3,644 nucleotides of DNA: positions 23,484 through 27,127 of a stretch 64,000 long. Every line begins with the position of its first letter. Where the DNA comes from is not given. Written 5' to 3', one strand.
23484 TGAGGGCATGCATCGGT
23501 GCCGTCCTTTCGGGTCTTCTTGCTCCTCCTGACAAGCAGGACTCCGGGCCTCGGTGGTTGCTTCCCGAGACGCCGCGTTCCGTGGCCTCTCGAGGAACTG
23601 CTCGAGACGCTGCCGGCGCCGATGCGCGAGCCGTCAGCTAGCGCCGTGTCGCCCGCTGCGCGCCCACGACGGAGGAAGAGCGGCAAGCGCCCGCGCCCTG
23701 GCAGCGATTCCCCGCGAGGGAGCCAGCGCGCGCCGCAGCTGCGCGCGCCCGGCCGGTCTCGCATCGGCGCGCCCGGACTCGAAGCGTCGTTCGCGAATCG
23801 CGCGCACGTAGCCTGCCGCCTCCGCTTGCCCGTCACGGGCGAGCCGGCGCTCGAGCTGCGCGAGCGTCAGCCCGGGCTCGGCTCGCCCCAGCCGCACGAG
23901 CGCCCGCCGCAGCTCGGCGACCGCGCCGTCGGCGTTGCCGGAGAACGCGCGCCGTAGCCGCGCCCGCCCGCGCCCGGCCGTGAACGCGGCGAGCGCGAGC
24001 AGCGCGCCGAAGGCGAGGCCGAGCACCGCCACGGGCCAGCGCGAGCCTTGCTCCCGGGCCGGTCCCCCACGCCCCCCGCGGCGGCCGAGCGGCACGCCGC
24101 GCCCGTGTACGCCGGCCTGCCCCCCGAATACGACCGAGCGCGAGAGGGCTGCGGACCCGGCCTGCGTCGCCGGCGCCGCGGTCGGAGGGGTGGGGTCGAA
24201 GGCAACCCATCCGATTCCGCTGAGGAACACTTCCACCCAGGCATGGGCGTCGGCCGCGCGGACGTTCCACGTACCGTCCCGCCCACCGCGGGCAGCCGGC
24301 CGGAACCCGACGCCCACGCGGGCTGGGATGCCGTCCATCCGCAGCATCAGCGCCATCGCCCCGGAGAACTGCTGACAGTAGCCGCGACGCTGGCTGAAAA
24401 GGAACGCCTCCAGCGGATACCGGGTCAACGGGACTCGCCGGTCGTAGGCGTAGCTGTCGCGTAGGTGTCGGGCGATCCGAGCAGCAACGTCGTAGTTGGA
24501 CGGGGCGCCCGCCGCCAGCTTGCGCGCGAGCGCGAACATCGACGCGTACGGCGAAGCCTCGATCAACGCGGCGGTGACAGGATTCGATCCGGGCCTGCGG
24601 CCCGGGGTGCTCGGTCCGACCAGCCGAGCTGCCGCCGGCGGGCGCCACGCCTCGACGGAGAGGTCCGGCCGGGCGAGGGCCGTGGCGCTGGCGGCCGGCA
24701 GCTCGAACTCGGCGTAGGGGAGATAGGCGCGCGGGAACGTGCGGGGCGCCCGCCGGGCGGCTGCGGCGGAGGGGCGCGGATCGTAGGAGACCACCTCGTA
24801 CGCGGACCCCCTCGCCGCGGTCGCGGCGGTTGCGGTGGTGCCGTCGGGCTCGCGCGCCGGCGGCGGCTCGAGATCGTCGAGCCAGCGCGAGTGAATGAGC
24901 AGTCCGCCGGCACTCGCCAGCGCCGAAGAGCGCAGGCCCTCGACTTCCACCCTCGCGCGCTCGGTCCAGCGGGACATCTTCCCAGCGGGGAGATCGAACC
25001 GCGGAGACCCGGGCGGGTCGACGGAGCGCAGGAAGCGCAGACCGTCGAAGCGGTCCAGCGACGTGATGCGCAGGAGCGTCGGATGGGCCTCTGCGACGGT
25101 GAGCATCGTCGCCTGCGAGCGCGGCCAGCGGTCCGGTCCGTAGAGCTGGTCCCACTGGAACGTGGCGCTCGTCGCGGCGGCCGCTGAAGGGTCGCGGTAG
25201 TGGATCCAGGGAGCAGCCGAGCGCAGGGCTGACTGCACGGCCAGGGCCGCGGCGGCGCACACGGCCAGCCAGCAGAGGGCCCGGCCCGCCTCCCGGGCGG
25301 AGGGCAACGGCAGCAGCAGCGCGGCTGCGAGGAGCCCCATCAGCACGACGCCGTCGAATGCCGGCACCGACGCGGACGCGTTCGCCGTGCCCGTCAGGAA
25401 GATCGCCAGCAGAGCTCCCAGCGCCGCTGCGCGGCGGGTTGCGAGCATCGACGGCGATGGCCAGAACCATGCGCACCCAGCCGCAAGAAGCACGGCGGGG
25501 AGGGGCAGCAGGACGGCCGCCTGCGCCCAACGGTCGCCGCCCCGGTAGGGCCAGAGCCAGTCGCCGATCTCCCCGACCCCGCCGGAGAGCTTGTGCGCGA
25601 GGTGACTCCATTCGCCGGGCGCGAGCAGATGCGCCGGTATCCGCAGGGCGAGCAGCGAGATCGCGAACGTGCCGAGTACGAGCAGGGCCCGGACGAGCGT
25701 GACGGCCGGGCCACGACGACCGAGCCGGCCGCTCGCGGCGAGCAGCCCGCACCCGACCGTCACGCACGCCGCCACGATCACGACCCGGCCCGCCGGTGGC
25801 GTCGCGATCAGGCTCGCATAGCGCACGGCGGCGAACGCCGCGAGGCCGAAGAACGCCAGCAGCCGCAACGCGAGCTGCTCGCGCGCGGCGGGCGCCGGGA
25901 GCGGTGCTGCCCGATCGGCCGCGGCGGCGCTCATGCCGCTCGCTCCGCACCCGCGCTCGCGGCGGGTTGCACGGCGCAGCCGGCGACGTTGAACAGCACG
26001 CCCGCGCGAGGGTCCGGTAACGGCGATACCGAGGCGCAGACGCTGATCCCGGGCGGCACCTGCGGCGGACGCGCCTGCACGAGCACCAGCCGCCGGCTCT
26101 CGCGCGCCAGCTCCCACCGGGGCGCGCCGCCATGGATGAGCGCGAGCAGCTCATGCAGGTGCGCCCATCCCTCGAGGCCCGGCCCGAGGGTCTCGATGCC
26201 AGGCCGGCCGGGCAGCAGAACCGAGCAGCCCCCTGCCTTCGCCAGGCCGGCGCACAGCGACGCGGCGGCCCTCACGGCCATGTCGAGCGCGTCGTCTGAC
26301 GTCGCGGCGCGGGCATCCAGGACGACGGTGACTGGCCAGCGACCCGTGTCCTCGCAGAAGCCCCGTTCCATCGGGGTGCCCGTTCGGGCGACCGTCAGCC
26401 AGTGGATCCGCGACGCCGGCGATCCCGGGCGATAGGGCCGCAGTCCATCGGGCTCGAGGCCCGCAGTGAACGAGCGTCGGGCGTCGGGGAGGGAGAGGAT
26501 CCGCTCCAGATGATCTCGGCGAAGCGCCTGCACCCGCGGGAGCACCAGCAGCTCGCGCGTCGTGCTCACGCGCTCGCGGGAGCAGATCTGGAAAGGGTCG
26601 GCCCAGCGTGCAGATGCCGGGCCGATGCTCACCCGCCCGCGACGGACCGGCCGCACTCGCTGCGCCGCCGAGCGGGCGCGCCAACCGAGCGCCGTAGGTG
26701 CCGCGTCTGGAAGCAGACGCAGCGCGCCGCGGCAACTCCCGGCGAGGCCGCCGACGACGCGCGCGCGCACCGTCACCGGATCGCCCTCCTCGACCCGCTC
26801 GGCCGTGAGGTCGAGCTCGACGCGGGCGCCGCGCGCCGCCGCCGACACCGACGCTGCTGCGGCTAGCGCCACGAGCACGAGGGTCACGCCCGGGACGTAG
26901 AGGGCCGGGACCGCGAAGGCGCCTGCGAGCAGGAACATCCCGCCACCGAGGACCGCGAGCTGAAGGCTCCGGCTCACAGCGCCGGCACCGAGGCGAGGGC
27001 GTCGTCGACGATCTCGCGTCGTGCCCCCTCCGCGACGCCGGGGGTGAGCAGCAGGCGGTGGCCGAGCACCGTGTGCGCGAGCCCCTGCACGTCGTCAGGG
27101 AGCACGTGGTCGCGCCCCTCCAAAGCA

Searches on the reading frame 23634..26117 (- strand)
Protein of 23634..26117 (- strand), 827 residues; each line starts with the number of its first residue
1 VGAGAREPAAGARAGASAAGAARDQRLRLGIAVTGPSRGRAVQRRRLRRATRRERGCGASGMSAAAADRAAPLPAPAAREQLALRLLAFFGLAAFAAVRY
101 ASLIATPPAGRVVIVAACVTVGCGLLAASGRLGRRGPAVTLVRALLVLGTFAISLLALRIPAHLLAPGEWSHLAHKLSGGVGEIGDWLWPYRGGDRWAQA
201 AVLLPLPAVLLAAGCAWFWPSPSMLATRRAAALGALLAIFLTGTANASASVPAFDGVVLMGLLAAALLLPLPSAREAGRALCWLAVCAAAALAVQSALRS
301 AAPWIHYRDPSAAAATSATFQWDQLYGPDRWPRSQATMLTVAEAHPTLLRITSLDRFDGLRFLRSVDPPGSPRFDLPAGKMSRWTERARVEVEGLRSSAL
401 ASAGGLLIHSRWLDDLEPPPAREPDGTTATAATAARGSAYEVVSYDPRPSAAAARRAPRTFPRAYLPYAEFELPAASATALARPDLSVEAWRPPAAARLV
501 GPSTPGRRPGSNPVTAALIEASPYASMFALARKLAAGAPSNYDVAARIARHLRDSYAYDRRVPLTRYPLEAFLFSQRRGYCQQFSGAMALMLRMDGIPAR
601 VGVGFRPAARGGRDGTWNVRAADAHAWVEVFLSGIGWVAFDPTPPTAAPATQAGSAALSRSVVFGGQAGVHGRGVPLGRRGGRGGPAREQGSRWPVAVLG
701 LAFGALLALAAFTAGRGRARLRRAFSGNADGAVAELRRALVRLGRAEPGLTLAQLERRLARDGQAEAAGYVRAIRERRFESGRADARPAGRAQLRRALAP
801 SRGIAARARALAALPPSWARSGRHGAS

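Call 14: search_protein_families(library=pfam, proteins=[window:23634-26117:-], max_evalue=0.01)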
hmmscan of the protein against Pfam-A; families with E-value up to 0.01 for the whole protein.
window:23634-26117:- (827 aa): 2 families
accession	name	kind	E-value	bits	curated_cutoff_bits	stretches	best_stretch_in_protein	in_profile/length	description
PF01841.26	Transglut_core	-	6.6e-25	87.9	23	1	529-642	2-108/108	Transglutaminase-like superfamily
PF13471.12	Transglut_core3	-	0.0045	17.3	26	1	571-630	48-97/117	Transglutaminase-like superfamily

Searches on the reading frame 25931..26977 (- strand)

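Call 14: search_protein_families(library=pfam, proteins=[window:25931-26977:-], max_evalue=0.01)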
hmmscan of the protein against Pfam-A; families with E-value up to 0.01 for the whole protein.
window:25931-26977:- (348 aa): 1 family
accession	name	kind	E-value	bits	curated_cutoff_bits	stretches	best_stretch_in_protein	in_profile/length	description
PF01882.25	DUF58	-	1.8e-05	24.5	23.4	1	180-287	3-114/216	Protein of unknown function DUF58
